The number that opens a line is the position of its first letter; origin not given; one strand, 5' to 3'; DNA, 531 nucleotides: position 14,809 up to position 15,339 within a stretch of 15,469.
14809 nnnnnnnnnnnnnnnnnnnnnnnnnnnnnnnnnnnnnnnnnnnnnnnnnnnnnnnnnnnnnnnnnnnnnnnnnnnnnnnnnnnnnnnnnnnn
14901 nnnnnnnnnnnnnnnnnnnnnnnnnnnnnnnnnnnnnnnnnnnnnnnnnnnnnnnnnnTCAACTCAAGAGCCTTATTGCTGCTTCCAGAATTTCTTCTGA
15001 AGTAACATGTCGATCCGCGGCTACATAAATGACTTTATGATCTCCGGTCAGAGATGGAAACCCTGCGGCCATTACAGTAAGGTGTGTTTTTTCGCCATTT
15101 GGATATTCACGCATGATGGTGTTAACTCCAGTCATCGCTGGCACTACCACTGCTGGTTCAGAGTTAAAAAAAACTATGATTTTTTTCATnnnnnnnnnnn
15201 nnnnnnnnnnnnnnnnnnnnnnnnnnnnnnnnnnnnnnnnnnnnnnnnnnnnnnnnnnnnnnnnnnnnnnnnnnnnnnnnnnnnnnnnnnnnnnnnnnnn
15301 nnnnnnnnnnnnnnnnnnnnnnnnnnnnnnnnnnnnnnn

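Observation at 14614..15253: Two-gene module: gnsB-like gene with a 76-aa upstream partner, bracketed by terminators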

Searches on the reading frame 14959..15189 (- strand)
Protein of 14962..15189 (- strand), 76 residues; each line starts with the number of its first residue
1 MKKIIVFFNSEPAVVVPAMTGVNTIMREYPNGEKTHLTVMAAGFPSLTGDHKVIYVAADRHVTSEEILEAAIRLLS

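Call 3: search_protein_families(library=pfam, proteins=[window:14962-15189:-], max_evalue=1)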
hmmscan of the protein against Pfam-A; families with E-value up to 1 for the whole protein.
seq(76 aa): 0 families

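Call 4: search_protein_families(library=ncbifam, proteins=[window:14962-15189:-], max_evalue=1)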
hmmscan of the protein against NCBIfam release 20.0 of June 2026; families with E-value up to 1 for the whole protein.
seq(76 aa): 1 family
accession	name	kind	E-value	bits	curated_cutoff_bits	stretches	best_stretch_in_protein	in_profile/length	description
NF045919.1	HphnlacHdxRed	equivalog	0.16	11.1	340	1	20-72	19-69/309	p-hydroxyphenylacetate 3-hydroxylase reductase component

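Call 23: find_homologous_proteins(query=window:14962-15189:-, max_evalue=0.01)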
Query seq(76 aa) (76 aa): 60 proteins with E <= 0.01 among 62 candidates.
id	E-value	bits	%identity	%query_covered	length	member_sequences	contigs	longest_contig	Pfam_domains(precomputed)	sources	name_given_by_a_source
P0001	5.5e-41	154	99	100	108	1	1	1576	-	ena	-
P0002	9.2e-41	154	99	100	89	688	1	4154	-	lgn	-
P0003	3.4e-40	152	96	100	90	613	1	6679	-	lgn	-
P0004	2.2e-39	149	97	100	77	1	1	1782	-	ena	-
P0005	1.3e-38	147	100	93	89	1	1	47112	-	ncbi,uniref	ncbi:hypothetical protein SG163_18850, partial [Escherichia coli]|uniref:hypothetical protein n=1 Ta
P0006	3.2e-38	146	95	100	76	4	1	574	-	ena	-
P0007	4.5e-38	145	100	92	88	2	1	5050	-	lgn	-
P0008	2.9e-35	136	95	100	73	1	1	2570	-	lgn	-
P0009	2.1e-33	130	88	100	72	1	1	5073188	-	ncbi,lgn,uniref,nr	ncbi:protein YnfN [Escherichia coli]|uniref:protein YnfN n=1 Tax=Escherichia coli TaxID=562 RepID=UP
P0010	2.9e-33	130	90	100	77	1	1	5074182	-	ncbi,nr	ncbi:protein YnfN [Escherichia coli]|nr:protein YnfN [Escherichia coli]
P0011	5.0e-32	126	86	91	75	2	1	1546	-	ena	-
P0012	1.1e-30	122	76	99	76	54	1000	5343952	-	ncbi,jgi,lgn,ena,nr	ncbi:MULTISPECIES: hypothetical protein [Enterobacteriaceae]|jgi:hypothetical protein|nr:MULTISPECIE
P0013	3.5e-30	120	76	99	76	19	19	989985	-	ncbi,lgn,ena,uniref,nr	ncbi:hypothetical protein VC623_02695 [Citrobacter amalonaticus]|uniref:hypothetical protein n=1 Tax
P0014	3.7e-30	120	76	99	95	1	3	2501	-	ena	-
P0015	4.1e-30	120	75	99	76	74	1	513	-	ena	-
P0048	1.5e-18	83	60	99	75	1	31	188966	-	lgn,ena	-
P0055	1.9e-14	71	52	99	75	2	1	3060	-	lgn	-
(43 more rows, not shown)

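Call 25: find_encoding_contigs(protein=P0012, flank=3000, max_places=6)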
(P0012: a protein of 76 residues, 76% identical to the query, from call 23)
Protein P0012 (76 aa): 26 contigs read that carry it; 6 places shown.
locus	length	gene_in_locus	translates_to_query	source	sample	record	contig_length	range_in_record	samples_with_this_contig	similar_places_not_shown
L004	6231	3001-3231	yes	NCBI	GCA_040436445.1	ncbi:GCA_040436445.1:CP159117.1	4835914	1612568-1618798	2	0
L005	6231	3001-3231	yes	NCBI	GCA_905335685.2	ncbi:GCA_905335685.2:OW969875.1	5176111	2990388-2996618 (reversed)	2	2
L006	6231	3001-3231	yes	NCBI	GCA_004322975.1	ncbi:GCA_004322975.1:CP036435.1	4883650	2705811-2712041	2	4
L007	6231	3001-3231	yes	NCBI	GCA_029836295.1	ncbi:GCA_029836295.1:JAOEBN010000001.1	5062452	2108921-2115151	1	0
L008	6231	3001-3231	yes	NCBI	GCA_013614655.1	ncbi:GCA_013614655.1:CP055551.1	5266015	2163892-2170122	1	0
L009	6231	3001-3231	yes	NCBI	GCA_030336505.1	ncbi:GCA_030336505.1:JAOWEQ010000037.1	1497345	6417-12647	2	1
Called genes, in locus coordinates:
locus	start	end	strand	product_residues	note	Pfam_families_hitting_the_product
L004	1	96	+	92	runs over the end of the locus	PF04971:Phage_holin_2_1 (weak), PF16080:Phage_holin_2_3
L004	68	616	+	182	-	PF00959:Phage_lysozyme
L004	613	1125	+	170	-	PF10721:DUF2514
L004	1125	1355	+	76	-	-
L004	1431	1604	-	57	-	PF23499:YnfU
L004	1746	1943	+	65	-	-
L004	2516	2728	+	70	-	PF00313:CSD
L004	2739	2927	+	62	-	PF23641:YmcF-like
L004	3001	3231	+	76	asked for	-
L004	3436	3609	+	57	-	PF08178:GnsAB_toxin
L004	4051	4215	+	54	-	PF23499:YnfU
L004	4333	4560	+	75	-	-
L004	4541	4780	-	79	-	PF08980:DUF1883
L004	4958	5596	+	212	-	-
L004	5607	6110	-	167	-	-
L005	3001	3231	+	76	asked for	-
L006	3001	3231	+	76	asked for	-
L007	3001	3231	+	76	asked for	-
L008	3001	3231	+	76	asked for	-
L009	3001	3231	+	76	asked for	-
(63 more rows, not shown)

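Call 26: find_encoding_contigs(protein=P0048, flank=3000, max_places=6)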
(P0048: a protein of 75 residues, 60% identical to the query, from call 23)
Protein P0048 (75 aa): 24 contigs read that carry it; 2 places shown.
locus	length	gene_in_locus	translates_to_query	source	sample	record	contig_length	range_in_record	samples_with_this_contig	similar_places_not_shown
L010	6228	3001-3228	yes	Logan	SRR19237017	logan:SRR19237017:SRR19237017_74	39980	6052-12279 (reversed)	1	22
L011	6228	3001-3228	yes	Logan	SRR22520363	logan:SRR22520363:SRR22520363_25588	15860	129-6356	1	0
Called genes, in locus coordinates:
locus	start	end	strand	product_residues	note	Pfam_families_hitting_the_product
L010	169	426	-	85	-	-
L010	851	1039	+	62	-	-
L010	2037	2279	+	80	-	-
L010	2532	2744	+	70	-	PF00313:CSD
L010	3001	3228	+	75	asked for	-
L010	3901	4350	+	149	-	-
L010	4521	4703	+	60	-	-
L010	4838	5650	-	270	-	PF12869:tRNA_anti-like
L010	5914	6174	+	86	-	-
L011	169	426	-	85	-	-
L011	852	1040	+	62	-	-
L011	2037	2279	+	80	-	-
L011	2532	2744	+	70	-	PF00313:CSD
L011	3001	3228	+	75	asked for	-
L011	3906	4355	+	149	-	-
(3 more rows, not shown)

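Call 27: find_encoding_contigs(protein=P0055, flank=3000, max_places=4)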
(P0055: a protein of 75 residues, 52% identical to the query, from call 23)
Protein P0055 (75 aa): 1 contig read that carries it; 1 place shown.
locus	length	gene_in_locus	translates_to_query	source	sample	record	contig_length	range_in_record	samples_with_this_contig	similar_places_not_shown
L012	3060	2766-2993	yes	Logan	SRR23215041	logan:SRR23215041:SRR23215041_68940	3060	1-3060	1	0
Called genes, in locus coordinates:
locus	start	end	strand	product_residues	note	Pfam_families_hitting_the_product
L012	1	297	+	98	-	?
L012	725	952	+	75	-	-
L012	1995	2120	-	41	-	-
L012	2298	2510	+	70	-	PF00313:CSD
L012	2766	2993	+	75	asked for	-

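Call 32: find_related_loci(query=A2, collection=viral_contigs, flank=3000)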
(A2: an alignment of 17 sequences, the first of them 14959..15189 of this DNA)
Query A2 (76 aa) in viral_contigs; peptide patterns used: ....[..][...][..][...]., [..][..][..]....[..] (x = any residue, [..] = any of these).
297 stretches matched a pattern; 279 encode a relative of the query (tblastn E <= 1e-3); the best 80 are kept; 80 distinct loci.
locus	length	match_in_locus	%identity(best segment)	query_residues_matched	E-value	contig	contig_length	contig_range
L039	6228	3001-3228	100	1-76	6e-48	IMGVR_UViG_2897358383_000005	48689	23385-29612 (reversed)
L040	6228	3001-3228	100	1-76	6e-48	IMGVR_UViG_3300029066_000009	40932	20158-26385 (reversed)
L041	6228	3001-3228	100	1-76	6e-48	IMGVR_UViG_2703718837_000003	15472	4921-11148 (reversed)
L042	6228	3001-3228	100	1-76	6e-48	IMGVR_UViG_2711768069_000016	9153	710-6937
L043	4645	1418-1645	100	1-76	6e-48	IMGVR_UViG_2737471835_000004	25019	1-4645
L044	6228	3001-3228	100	1-76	6e-48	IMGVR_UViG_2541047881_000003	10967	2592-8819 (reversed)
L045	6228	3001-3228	100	1-76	6e-48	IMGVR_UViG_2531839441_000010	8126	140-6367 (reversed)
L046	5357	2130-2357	100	1-76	6e-48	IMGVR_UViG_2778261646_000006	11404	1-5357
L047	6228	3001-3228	100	1-76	6e-48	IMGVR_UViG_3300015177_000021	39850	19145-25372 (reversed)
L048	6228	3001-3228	100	1-76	6e-48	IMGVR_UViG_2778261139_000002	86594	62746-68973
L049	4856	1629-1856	100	1-76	6e-48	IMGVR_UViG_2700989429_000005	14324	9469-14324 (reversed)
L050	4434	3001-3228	100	1-76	6e-48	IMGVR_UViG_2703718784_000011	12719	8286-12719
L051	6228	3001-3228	100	1-76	6e-48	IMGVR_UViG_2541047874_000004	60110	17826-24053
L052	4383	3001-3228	100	1-76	6e-48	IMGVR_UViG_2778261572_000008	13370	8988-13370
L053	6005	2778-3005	100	1-76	6e-48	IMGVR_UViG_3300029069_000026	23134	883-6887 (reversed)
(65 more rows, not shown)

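Call 39: search_solved_structures(query=A2, max_evalue=10)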
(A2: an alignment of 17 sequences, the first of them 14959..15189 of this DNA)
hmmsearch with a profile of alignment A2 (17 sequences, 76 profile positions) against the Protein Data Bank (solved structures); distinct sequences matched with E-value up to 10: 1.
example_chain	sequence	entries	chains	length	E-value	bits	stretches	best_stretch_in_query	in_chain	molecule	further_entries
5vj7_B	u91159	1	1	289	1.5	11.9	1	12-38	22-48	Ferredoxin-NADP(+) reductase subunit alpha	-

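Call 43: search_protein_families(library=phrogs, proteins=[window:14962-15189:-], max_evalue=0.01)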
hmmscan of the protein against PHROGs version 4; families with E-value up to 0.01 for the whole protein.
seq(76 aa): 2 families
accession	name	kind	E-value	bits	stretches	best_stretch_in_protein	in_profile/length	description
phrog_3425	-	unknown function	7.2e-54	180.4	1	1-76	1-76/76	-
phrog_4911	-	unknown function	4.8e-33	113.3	1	26-76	1-51/51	-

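Call 44: search_protein_families(library=padloc, proteins=[window:14962-15189:-], max_evalue=0.1)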
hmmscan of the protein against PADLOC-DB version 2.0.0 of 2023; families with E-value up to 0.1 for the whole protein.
seq(76 aa): 0 families

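Call 47: predict_structure(alignment_id=A2)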
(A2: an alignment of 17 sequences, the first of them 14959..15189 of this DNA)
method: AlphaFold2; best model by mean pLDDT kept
length: 76 residues; sequences in the alignment: 17
mean_pLDDT: 89.5   pTM: 0.77
mean pLDDT of the five models: 89.5, 88.9, 88.4, 87.8, 81.2
residues with pLDDT >= 90: 46; 70-90: 30; 50-70: 0; < 50: 0
segments of 3 or more residues with pLDDT < 50: none
pLDDT, mean of each block of 10 residues (from residue 1): 90 90 91 94 83 88 92 86
secondary structure, 60 per line:
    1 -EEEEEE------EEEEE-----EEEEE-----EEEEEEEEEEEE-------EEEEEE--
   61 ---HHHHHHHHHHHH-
elements in order: E2-7 E14-18 E24-28 E34-45 E53-58 H64-75

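Call 53: search_protein_representatives(alignment_id=A2)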
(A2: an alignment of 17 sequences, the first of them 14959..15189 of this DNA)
Query: 17 sequences, 76 profile positions. Proteins with E-value up to 0.001 (for the whole library): 46; up to 1e-10: 28; up to 1e-30: 1. The best 46 are listed.
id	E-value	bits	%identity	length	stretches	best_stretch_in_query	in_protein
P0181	1.3e-37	143.6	-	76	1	1-76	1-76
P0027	1.9e-28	114.1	-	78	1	20-75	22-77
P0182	2.3e-28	113.9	-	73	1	21-76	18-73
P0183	1.2e-27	111.6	-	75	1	1-75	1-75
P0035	1.8e-27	111.1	-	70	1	20-75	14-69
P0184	3.6e-26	106.9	-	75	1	1-75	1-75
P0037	5.7e-26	106.2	-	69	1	26-75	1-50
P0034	3.3e-24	100.6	-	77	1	14-65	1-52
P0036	1.5e-23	98.5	-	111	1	1-50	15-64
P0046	3.0e-23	97.5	-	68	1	26-71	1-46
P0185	5.5e-20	87.1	-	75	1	1-70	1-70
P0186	2.7e-19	84.9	-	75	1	1-74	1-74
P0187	3.1e-19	84.7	-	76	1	1-72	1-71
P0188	3.6e-18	81.2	-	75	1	1-75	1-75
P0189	1.2e-17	79.6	-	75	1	1-75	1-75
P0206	1.7e-05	40.6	-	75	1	2-75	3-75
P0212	2.1e-04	37.1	-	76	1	1-74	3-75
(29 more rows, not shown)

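Call 57: find_encoding_contigs(protein=P0212, flank=3000, max_places=3)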
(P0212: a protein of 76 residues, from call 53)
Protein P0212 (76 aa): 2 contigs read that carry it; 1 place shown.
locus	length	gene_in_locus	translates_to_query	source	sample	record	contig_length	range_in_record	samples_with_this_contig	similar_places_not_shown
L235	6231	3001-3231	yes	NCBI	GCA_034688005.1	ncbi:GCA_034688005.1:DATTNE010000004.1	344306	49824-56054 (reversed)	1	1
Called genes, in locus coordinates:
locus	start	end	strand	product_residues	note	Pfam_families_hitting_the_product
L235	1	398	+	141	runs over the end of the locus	PF05099:TerB (faint)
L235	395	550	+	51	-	PF13064:DUF3927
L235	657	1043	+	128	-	PF16931:Phage_holin_8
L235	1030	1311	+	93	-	PF05449:Phage_holin_3_7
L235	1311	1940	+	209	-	PF00182:Glyco_hydro_19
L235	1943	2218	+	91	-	-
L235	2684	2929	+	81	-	PF10834:DUF2560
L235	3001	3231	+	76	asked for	-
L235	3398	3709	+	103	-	-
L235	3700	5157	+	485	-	-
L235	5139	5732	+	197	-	-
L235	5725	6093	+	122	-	PF01844:HNH (weak)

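Call 58: find_encoding_contigs(protein=P0189, flank=3000, max_places=3)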
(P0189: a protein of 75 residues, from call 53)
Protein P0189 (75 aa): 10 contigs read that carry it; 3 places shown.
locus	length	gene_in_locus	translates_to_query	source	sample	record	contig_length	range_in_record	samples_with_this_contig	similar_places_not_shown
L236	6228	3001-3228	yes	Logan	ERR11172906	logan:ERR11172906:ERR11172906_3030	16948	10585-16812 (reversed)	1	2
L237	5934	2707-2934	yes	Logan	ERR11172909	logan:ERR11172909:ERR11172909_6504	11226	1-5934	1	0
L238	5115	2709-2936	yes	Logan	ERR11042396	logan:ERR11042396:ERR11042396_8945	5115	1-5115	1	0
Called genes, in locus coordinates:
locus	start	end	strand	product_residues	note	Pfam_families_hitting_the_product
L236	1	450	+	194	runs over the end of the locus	?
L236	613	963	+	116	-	PF09313:TehB-like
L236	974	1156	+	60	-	PF08956:DUF1869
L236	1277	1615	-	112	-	PF11183:PmrD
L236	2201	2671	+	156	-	PF00011:HSP20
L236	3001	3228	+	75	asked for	-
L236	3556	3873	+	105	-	-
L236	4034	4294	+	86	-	-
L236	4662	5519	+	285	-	PF05067:Mn_catalase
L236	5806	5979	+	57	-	PF08178:GnsAB_toxin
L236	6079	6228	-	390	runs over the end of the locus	PF07690:MFS_1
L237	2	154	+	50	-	?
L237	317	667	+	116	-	PF09313:TehB-like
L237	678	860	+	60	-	PF08956:DUF1869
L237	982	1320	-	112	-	PF11183:PmrD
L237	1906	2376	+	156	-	PF00011:HSP20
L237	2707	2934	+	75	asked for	-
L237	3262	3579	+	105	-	-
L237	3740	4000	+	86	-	-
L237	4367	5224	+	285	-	PF05067:Mn_catalase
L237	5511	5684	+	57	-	PF08178:GnsAB_toxin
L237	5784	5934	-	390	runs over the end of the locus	PF07690:MFS_1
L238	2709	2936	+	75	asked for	-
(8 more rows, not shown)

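Call 59: find_encoding_contigs(protein=P0183, flank=3000, max_places=3)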
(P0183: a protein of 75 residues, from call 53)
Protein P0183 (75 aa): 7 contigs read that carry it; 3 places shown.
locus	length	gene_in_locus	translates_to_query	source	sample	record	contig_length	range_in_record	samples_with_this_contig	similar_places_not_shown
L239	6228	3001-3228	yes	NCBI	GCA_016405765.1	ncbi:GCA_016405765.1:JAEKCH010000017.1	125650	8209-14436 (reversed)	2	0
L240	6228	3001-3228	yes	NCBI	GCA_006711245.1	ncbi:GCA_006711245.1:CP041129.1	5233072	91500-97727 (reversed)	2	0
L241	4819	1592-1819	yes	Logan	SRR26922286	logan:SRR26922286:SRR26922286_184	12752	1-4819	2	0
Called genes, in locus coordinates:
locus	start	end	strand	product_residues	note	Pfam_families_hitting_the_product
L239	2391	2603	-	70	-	PF00313:CSD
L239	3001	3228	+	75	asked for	-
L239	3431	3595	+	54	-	-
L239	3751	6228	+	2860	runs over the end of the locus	PF13632:Glyco_trans_2_3 (faint), PF10091:Glycoamylase, PF06165:GH94_b-supersand, PF17167:Glyco_hydro_94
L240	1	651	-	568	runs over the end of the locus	-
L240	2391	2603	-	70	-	PF00313:CSD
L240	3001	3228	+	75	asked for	-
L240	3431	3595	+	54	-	-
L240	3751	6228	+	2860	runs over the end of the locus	PF13632:Glyco_trans_2_3 (faint), PF10091:Glycoamylase, PF06165:GH94_b-supersand, PF17167:Glyco_hydro_94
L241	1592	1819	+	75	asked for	-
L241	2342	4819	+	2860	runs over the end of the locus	PF13632:Glyco_trans_2_3 (faint), PF10091:Glycoamylase, PF06165:GH94_b-supersand, PF17167:Glyco_hydro_94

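Call 60: find_encoding_contigs(protein=P0186, flank=3000, max_places=3)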
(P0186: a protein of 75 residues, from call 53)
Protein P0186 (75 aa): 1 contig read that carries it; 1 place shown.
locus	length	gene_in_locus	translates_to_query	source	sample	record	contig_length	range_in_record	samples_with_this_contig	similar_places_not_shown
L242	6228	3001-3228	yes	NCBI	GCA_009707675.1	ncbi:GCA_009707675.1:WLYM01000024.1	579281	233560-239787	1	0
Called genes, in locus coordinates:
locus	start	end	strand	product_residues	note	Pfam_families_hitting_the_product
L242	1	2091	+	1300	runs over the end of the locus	PF00270:DEAD (weak), PF13401:AAA_22 (faint), PF00271:Helicase_C, PF04408:WHD_HA2 (faint), PF21010:HA2_C, PF07717:OB_NTP_bind, PF11898:DUF3418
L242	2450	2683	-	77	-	PF27475:YnaE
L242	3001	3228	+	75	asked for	-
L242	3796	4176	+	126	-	-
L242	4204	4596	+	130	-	PF15607:Ntox44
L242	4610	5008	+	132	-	-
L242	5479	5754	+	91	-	PF02583:Trns_repr_metal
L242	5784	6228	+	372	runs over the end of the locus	PF08240:ADH_N, PF16912:Glu_dehyd_C (weak), PF00107:ADH_zinc_N, PF13602:ADH_zinc_N_2 (weak)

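Call 61: find_encoding_contigs(protein=P0206, flank=3000, max_places=3)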
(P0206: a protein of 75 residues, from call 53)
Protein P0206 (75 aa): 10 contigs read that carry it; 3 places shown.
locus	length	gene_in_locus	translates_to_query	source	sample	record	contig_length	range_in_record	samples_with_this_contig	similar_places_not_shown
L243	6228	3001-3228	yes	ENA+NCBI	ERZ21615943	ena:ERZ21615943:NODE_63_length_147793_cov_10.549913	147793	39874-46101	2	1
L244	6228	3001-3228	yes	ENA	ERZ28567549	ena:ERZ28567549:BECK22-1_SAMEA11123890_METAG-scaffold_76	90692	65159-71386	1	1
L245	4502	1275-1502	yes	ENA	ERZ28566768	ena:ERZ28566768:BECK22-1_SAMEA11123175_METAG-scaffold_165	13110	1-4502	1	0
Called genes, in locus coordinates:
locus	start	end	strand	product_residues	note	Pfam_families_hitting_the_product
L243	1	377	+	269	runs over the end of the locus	PF27659:CHP02642 (faint), PF03589:Antiterm, PF00684:DnaJ_CXXCXGXG (faint), PF03589:Antiterm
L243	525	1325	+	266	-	-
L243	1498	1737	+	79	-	PF04971:Phage_holin_2_1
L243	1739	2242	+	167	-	PF00959:Phage_lysozyme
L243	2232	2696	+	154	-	PF03245:Phage_lysis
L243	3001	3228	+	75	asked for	-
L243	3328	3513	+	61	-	-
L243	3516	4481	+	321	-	PF03592:Terminase_2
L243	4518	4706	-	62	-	PF07411:DUF1508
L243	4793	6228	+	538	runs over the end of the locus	-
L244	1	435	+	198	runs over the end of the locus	PF07105:DUF1367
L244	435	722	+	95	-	-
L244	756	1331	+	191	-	PF06576:DUF1133, PF06530:Phage_antitermQ (weak)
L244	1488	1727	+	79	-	PF04971:Phage_holin_2_1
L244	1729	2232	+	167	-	PF00959:Phage_lysozyme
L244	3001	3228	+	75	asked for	-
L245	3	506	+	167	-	PF00959:Phage_lysozyme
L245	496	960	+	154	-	PF03245:Phage_lysis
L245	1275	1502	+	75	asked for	-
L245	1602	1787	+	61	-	-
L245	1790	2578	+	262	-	-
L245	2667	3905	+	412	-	PF04466:Terminase_3, PF17288:Terminase_3C (weak)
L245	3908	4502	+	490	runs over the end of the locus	PF06381:Phage_portal_3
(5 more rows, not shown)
